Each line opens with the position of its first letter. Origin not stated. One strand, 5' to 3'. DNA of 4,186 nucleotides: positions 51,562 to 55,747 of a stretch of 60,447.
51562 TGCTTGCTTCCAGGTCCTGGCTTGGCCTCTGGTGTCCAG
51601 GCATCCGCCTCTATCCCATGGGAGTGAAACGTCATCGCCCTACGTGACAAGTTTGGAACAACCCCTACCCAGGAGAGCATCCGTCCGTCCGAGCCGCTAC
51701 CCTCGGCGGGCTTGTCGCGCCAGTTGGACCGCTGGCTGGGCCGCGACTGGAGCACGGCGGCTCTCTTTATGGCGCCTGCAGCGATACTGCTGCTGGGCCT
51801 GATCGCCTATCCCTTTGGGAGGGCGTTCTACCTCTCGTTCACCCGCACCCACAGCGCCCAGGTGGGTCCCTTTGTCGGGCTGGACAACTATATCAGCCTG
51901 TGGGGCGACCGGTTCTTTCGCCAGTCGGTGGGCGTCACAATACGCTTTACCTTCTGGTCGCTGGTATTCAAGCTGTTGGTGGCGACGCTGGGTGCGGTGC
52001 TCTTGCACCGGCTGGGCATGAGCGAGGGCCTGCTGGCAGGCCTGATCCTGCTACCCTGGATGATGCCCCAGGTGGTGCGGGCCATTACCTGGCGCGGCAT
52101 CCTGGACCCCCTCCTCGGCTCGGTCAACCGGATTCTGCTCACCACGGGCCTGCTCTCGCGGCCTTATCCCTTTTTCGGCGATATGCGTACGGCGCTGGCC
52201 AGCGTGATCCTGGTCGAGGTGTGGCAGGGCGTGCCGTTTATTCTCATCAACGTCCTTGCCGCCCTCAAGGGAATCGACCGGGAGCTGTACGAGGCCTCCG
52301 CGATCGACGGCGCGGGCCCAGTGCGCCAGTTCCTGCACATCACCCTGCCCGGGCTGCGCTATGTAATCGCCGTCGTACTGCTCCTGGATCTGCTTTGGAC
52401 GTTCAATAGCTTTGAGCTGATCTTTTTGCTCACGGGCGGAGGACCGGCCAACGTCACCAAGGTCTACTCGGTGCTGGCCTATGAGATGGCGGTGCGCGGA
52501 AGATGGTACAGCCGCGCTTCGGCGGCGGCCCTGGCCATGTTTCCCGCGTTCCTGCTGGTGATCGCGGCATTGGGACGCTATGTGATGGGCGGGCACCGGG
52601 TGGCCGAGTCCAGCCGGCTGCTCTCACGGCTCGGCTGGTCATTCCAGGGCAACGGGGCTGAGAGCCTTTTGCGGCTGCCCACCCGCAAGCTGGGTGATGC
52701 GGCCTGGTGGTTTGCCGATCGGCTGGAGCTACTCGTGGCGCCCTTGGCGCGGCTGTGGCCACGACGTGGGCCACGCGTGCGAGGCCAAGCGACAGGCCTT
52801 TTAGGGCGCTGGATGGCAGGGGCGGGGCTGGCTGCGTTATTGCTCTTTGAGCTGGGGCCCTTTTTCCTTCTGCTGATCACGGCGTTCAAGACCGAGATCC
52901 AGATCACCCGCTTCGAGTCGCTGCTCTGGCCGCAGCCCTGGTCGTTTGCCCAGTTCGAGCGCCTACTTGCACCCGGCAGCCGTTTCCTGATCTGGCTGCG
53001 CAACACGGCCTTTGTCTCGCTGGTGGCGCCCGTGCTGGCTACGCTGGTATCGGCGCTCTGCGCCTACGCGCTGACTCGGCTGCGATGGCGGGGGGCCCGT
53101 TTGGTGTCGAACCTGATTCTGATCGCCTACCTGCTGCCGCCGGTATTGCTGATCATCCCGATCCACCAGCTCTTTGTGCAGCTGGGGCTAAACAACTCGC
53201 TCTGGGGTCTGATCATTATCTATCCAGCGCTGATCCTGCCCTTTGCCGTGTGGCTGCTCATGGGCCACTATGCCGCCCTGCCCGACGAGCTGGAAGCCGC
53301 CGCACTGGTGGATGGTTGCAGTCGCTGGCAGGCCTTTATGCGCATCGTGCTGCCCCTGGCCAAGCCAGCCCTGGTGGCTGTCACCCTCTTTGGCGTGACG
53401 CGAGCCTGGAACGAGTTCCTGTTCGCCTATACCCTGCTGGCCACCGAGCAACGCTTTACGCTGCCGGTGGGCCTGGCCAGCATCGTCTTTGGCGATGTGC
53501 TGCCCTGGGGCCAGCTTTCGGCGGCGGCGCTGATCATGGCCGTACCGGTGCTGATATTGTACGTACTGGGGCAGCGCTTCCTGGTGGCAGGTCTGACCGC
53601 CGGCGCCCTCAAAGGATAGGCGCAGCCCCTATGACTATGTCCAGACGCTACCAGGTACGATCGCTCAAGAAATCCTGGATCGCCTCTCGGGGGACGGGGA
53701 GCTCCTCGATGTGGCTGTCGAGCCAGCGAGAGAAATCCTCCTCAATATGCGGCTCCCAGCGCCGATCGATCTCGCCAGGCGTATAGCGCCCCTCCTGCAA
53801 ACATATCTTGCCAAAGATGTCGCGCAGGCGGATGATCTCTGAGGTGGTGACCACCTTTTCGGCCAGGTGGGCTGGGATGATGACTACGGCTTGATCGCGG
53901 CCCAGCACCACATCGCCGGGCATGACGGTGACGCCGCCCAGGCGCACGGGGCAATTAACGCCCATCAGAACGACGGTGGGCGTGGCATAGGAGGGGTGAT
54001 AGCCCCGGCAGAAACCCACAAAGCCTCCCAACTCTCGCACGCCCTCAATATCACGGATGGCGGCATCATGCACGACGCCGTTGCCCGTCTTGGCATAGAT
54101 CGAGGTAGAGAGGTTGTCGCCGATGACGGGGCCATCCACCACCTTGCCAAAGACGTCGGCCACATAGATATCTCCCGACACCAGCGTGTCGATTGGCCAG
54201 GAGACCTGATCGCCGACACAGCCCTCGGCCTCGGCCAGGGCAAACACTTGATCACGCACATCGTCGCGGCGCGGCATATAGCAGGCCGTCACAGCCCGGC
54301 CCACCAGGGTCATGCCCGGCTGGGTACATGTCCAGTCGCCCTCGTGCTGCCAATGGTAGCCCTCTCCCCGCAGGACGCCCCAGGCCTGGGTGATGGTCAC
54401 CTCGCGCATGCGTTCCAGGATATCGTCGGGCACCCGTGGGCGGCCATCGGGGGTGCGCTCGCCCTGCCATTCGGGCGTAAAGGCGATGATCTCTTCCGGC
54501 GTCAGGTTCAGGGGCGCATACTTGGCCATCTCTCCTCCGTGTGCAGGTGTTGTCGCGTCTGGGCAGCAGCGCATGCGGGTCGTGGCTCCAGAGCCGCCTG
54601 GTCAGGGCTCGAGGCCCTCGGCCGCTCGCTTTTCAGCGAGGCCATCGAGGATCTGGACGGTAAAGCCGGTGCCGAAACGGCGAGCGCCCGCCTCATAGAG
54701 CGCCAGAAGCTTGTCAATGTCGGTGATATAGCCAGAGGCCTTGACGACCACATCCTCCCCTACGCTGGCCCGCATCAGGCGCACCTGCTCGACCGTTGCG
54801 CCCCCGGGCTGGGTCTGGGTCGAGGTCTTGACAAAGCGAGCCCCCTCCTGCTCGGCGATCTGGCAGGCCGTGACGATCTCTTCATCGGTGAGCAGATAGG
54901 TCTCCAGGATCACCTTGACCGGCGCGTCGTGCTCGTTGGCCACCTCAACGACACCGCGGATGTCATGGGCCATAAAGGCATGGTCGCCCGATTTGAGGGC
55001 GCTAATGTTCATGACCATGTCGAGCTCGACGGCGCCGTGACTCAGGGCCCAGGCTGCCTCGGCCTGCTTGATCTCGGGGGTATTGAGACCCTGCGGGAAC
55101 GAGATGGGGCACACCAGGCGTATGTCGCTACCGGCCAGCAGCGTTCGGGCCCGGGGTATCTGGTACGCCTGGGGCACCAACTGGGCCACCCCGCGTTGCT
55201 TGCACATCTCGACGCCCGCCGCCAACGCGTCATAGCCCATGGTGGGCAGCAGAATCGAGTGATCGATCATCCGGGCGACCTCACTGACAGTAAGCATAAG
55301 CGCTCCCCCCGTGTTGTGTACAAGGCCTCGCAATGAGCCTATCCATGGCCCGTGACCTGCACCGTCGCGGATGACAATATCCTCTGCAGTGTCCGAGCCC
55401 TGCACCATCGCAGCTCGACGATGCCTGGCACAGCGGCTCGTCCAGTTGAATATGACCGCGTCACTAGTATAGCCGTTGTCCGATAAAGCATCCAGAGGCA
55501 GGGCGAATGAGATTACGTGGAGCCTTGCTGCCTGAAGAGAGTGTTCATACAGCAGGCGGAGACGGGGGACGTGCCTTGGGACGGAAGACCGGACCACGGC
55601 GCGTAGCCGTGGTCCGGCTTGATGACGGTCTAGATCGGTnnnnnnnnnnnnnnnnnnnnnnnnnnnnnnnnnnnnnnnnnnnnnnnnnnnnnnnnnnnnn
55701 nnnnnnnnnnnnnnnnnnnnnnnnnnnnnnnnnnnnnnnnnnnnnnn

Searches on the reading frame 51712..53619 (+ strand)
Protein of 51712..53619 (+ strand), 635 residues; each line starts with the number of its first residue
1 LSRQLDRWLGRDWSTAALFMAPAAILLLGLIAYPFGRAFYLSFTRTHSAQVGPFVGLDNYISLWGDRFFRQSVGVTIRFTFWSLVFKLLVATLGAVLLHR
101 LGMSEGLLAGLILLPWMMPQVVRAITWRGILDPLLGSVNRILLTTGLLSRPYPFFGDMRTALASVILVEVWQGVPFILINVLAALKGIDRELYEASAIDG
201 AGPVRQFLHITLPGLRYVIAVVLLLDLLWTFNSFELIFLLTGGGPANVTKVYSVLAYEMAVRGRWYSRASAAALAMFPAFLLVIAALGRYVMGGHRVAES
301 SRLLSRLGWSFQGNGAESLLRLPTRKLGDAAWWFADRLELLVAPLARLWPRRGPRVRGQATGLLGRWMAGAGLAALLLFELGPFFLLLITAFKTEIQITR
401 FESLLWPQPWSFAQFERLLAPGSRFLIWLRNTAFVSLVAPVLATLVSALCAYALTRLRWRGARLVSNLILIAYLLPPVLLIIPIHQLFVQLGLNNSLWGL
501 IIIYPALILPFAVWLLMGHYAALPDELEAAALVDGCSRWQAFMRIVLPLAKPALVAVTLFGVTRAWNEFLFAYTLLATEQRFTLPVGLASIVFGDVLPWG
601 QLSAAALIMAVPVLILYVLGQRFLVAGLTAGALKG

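Call 8: search_protein_families(library=pfam, proteins=[window:51712-53619:+], max_evalue=0.001)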
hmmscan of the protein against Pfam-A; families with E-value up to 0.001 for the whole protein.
window:51712-53619:+ (635 aa): 1 family
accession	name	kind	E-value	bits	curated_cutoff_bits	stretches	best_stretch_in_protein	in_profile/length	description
PF00528.27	BPD_transp_1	-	1.5e-22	80.7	26.4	2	445-623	3-177/184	Binding-protein-dependent transport system inner membrane component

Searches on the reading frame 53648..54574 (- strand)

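Call 8: search_protein_families(library=pfam, proteins=[window:53648-54574:-], max_evalue=0.001)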
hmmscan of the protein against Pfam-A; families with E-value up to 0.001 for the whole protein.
window:53648-54574:- (308 aa): 1 family
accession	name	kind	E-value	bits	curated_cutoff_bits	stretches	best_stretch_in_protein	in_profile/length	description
PF03737.21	RraA-like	-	9.5e-16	58.8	24.5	1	84-232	24-152/152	Aldolase/RraA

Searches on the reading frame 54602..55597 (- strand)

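Call 8: search_protein_families(library=pfam, proteins=[window:54602-55597:-], max_evalue=0.001)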
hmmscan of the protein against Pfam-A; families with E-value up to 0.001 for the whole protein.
window:54602-55597:- (331 aa): 1 family
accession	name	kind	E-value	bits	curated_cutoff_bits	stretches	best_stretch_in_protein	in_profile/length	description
PF01791.15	DeoC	-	2.2e-06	27.9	23.8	1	169-290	66-199/229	DeoC/LacD family aldolase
